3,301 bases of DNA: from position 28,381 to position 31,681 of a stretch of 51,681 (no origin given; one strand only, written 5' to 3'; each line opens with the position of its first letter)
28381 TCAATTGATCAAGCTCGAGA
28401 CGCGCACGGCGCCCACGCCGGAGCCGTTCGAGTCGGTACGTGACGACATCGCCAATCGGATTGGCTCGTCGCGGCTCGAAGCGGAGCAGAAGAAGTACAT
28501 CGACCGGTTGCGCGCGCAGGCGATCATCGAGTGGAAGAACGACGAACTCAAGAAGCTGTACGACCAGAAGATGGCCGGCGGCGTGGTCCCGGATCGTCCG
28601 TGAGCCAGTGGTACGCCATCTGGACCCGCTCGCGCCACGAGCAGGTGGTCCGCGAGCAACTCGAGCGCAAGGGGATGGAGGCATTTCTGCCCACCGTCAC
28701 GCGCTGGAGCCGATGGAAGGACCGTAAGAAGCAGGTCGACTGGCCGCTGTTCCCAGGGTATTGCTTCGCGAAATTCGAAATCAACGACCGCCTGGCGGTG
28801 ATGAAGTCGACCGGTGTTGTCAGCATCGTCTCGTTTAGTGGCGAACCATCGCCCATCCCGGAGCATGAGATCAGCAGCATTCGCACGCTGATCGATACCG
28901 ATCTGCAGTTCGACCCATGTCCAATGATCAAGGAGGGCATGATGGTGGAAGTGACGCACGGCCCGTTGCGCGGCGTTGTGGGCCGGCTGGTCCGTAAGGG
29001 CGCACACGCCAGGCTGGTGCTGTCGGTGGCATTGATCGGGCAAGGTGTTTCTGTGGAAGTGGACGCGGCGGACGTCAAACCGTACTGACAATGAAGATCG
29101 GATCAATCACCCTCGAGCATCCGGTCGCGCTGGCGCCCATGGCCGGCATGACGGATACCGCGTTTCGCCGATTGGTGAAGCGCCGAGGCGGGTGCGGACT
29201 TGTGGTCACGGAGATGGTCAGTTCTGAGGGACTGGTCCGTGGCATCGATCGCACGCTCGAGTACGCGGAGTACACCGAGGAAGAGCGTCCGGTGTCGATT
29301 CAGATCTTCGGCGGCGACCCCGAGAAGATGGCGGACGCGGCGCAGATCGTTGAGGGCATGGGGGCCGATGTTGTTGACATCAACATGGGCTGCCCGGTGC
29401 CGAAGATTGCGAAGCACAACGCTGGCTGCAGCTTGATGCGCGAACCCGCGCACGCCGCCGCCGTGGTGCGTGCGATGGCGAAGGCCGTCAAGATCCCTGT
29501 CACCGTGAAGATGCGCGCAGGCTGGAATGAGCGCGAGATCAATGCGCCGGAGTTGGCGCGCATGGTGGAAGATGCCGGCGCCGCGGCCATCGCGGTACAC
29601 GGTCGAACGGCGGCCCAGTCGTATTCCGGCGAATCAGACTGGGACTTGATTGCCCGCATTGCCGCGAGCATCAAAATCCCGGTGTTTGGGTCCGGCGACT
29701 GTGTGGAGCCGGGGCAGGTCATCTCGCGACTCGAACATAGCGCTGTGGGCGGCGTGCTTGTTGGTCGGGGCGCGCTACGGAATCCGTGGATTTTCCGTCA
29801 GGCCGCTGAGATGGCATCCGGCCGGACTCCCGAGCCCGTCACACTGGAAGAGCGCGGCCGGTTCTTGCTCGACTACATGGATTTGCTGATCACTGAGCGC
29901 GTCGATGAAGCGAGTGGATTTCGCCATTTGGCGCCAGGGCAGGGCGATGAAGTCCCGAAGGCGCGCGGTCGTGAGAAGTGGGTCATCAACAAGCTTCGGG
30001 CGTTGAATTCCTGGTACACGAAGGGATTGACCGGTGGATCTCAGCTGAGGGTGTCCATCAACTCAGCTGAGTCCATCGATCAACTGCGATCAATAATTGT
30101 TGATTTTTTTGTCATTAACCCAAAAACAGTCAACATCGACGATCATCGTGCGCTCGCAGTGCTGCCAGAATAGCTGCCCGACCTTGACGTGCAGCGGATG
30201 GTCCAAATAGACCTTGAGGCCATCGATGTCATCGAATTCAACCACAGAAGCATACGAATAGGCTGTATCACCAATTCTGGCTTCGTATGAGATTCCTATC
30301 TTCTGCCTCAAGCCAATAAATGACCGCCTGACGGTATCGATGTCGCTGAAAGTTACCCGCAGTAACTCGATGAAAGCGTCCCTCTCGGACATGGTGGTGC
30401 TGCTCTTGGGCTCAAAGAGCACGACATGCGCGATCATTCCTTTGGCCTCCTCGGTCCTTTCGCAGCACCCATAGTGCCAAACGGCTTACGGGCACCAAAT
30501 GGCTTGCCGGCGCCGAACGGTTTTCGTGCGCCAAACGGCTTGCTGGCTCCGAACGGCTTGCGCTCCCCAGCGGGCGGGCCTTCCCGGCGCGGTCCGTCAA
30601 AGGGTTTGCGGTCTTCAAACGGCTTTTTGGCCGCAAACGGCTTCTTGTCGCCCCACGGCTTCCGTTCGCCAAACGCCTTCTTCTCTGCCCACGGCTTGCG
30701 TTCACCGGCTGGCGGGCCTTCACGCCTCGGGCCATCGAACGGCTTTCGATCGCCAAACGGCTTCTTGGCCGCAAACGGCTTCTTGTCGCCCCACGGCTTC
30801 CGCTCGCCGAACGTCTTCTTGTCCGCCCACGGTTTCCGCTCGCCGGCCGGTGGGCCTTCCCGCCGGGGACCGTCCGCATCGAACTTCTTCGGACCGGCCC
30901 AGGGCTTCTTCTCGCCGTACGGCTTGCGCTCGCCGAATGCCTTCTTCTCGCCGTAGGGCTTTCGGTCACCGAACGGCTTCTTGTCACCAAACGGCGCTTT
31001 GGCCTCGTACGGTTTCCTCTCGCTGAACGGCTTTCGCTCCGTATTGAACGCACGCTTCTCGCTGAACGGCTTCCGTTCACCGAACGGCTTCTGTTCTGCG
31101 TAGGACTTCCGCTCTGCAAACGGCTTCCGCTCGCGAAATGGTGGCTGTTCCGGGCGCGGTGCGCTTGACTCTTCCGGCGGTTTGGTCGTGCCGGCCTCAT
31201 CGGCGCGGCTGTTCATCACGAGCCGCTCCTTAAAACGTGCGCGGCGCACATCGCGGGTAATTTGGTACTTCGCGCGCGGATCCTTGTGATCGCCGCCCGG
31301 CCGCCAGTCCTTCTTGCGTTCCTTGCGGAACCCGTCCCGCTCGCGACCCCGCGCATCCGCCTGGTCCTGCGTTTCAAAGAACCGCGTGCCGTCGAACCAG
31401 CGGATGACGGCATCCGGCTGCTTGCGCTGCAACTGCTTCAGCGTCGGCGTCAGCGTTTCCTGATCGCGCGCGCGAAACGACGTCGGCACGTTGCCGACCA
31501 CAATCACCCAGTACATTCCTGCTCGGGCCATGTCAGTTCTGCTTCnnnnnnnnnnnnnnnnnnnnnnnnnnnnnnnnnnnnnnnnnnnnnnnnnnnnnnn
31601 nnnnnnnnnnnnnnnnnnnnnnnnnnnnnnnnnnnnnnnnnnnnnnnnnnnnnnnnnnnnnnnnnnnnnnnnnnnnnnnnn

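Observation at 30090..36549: Compact regulatory island wired like a non-canonical phosphorelay feeding a sigma-54 -> sigma-28-type cascade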

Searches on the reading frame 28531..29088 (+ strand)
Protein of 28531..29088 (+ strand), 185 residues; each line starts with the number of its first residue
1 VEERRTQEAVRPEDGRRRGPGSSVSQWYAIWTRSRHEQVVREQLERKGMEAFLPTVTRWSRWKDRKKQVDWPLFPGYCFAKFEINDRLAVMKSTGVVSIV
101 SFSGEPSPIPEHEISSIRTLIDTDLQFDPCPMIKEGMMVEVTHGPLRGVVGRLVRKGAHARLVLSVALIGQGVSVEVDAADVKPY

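Call 13: search_protein_families(library=ncbifam, proteins=[window:28531-29088:+], max_evalue=0.001)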
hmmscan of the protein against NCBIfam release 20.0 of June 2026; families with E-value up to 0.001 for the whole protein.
window:28531-29088:+ (185 aa): 6 families
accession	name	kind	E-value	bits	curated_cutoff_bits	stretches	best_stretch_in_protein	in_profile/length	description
NF033644.1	antiterm_UpxY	subfamily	7.5e-34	117.1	100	1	27-180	1-162/164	UpxY family transcription antiterminator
TIGR01955.1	RfaH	equivalog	1.4e-23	83.6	144.5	1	27-182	1-158/159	transcription/translation regulatory transformer protein RfaH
NF033641.1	antiterm_LoaP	exception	6.8e-18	65.3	125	1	27-177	1-159/166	antiterminator LoaP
NF006534.0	PRK09014.1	equivalog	1.9e-17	63.7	124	1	25-182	2-159/162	transcription/translation regulatory transformer protein RfaH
TIGR00922.1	nusG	equivalog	5.5e-12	45.9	135.7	1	27-182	1-169/172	transcription termination/antitermination protein NusG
TIGR01956.2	NusG_myco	equivalog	0.0007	19.3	150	0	26-47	2-23/239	transcription termination/antitermination protein NusG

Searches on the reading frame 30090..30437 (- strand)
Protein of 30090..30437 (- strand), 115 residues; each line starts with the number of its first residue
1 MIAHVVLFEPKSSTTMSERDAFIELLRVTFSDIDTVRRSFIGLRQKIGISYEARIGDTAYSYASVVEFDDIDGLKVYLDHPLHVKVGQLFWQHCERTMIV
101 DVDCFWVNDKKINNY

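Call 4: search_protein_families(library=pfam, proteins=[window:30090-30437:-], max_evalue=0.01)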
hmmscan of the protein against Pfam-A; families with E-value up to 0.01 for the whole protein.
window:30090-30437:- (115 aa): 1 family
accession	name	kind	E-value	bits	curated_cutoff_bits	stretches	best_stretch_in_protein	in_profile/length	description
PF07876.18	Dabb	-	1.7e-14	54.7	25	1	2-103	1-95/96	Stress responsive A/B Barrel Domain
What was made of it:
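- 30090..30437 (-): Dabb (stress-responsive alpha/beta barrel) gene. It is the last gene of the EBP operon and is accessory. Pfam PF07876, E 1.7e-14 (call 4).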

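Call 13: search_protein_families(library=ncbifam, proteins=[window:30090-30437:-], max_evalue=0.001)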
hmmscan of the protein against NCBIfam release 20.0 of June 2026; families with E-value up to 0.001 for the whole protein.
window:30090-30437:- (115 aa): 0 families

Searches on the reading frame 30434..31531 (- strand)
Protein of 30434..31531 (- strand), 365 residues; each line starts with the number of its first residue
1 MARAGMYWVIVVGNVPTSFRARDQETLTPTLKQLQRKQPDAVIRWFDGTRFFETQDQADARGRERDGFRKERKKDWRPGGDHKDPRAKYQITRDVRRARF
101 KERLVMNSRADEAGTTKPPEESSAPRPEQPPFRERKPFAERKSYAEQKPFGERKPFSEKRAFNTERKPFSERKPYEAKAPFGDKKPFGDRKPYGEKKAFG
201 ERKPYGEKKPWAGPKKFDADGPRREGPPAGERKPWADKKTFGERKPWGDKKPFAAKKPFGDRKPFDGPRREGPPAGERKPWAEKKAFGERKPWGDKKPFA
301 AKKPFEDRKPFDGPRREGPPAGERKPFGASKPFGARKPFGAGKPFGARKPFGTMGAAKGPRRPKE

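Call 4: search_protein_families(library=pfam, proteins=[window:30434-31531:-], max_evalue=0.01)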
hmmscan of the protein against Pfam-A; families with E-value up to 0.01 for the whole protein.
window:30434-31531:- (365 aa): 0 families

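Call 13: search_protein_families(library=ncbifam, proteins=[window:30434-31531:-], max_evalue=0.001)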
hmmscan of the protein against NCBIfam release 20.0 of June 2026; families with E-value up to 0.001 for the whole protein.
window:30434-31531:- (365 aa): 0 families

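Call 47: search_solved_structures(query=window:30434-31531:-, max_evalue=1)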
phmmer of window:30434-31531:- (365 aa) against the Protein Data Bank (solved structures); distinct sequences matched with E-value up to 1: 9.
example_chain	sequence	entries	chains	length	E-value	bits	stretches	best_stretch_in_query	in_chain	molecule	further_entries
9cia_g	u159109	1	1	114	0.54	12.6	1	65-94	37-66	T-cell surface glycoprotein CD3 gamma chain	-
9ci8_g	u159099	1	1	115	0.55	12.6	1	65-94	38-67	T-cell surface glycoprotein CD3 gamma chain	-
9jy2_g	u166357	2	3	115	0.55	12.6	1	65-94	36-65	T-cell surface glycoprotein CD3 gamma chain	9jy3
7phr_C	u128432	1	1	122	0.62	12.4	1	65-94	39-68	T-cell surface glycoprotein CD3 gamma chain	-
6jxr_g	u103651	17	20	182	0.68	12.3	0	65-93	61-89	T-cell surface glycoprotein CD3 gamma chain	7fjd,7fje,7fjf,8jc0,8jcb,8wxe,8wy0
8es7_G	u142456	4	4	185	0.69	12.2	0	65-93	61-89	T-cell surface glycoprotein CD3 gamma chain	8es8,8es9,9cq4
8tw4_G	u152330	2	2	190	0.73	12.2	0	65-93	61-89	T-cell surface glycoprotein CD3 gamma chain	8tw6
9bbc_G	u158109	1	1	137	0.75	12.1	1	65-94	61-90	T-cell surface glycoprotein CD3 gamma chain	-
9c3e_G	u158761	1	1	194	0.76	12.1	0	65-93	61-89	T-cell surface glycoprotein CD3 gamma chain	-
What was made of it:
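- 30434..31531 (-): Orphan protein. It has a conserved ~100-aa N-domain (invariant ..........) and a variable basic hexapeptide-repeat tail (K-P-F/Y/W-G-D/E-R/K). No Pfam, NCBIfam or PDB hit (calls 4, 13, 47).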

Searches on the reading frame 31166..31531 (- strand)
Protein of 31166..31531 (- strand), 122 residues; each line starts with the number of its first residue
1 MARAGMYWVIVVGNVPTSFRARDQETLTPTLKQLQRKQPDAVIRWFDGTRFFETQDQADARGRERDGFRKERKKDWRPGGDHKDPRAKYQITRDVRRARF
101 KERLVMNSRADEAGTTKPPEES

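Call 53: find_homologous_proteins(query=window:31166-31531:-, max_evalue=0.001)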
Query seq(122 aa) (122 aa): 108 proteins with E <= 0.001 among 112 candidates.
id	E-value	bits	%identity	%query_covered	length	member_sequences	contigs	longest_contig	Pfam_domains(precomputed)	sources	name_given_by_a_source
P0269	1.1e-65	237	94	94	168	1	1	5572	-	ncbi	ncbi:MAG: hypothetical protein WCQ64_05045, partial [Acidobacteriota bacterium]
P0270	2.5e-41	158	74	78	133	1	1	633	-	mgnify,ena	mgnify:CR=1 FL=1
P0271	1.2e-40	156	64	97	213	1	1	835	-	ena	-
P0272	9.1e-31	124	68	70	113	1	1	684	-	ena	-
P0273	5.8e-30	122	54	93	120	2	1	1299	-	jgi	jgi:hypothetical protein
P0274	9.2e-30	121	58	85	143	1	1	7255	-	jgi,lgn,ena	-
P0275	1.2e-29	121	53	91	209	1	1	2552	-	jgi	jgi:hypothetical protein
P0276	1.9e-29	120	55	94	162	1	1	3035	-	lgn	-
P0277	2.9e-29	119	50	95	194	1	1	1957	-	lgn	-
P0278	3.0e-29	119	55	93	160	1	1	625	-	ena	-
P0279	3.7e-29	119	53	94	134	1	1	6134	-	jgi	jgi:hypothetical protein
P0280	5.3e-29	119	53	95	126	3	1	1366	-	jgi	jgi:hypothetical protein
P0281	5.4e-29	119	49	92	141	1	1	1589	-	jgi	jgi:hypothetical protein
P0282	6.2e-29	118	53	94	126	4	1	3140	-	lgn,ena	-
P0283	6.9e-29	118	54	92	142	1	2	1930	-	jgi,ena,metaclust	jgi:hypothetical protein|metaclust:\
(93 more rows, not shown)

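Call 57: predict_structure(alignment_id=A2)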
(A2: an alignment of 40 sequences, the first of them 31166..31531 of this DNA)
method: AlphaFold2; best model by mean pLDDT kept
length: 122 residues; sequences in the alignment: 40
mean_pLDDT: 79.5   pTM: 0.49
mean pLDDT of the five models: 79.5, 79.3, 79.1, 78.5, 78.3
residues with pLDDT >= 90: 46; 70-90: 32; 50-70: 43; < 50: 1
segments of 3 or more residues with pLDDT < 50: none
pLDDT, mean of each block of 10 residues (from residue 1): 81 95 96 97 94 90 68 59 61 81 77 59 61
secondary structure, 60 per line:
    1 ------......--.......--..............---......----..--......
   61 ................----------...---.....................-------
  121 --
elements in order: E7-12 E15-21 H24-37 E41-46 H55-76 H93-113

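Call 60: fold_search(model_id=the predicted structure, library=pdb)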
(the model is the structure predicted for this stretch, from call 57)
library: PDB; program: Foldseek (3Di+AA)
matches with E <= 10: 52; with E <= 0.001: 0
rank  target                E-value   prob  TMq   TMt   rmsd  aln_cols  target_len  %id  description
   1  6ywc_C                1.3e+00  0.18  0.22  0.38   5.7        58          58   14  De novo designed protein 4E1H_95 in complex with 101F antibody (released 2020-10-07)
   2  7yyo_B                1.3e+00  0.12  0.18  0.20   5.6        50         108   14  Cryo-EM structure of an a-carboxysome RuBisCO enzyme at 2.9 A resolution (released 2023-01-25)
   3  6v67_B                2.1e+00  0.21  0.24  0.49   3.4        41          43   17  Apo Structure of the De Novo PD-1 Binding Miniprotein GR918.2 (released 2020-12-09)
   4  8qj0_S                2.8e+00  0.13  0.22  0.22   3.8        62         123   10  Room-temperature Serial Synchrotron Crystallography structure of Spinacia oleracea RuBisCO (released 2024-05-29)
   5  3zxw_B                3.1e+00  0.12  0.22  0.27   3.8        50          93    8  STRUCTURE OF ACTIVATED RUBISCO FROM THERMOSYNECHOCOCCUS ELONGATUS COMPLEXED WITH 2-CARBOXYARABINITOL-1,5-DIPHOSPHATE (released 2012-08-29)
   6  2ybv_B                3.1e+00  0.10  0.22  0.24   4.8        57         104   12  STRUCTURE OF RUBISCO FROM THERMOSYNECHOCOCCUS ELONGATUS (released 2012-03-28)
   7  6v67_A                3.8e+00  0.16  0.25  0.53   3.0        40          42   20  Apo Structure of the De Novo PD-1 Binding Miniprotein GR918.2 (released 2020-12-09)
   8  6msp_MODEL_1_A        4.3e+00  0.14  0.29  0.34   4.3        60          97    7  De novo Designed Protein Foldit3 (released 2019-06-12)
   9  1rsc_I                4.3e+00  0.11  0.24  0.26   4.8        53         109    9  STRUCTURE OF AN EFFECTOR INDUCED INACTIVATED STATE OF RIBULOSE BISPHOSPHATE CARBOXYLASE(SLASH)OXYGENASE: THE BINARY CO (released 1995-05-08)
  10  8bcm_D                4.6e+00  0.09  0.23  0.26   3.8        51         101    6  Structure of Synechococcus elongatus PCC 7942 Rubisco recombinantly expressed from E.coli (released 2023-11-01)
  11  6uew_B                5.2e+00  0.09  0.23  0.26   4.3        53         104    9  Rubisco / CsoS2 N-peptide complex responsible for alpha-carboxysome cargo loading (released 2019-10-30)
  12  6uew_D                5.2e+00  0.08  0.23  0.26   4.2        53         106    9  Rubisco / CsoS2 N-peptide complex responsible for alpha-carboxysome cargo loading (released 2019-10-30)
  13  1ir1_S                5.6e+00  0.08  0.22  0.22   3.9        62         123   10  Crystal Structure of Spinach Ribulose-1,5-Bisphosphate Carboxylase/Oxygenase (Rubisco) Complexed with CO2, Mg2+ and 2- (released 2002-03-13)
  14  6l6w                  5.6e+00  0.03  0.13  0.07  11.3        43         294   23  The structure of ScoE with intermediate (released 2020-03-04)
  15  6kyj_U                6.0e+00  0.08  0.22  0.22   4.0        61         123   11  Hybrid-Rubisco (rice RbcL and sorghum RbcS) in complex with sulfate ions (released 2020-09-16)
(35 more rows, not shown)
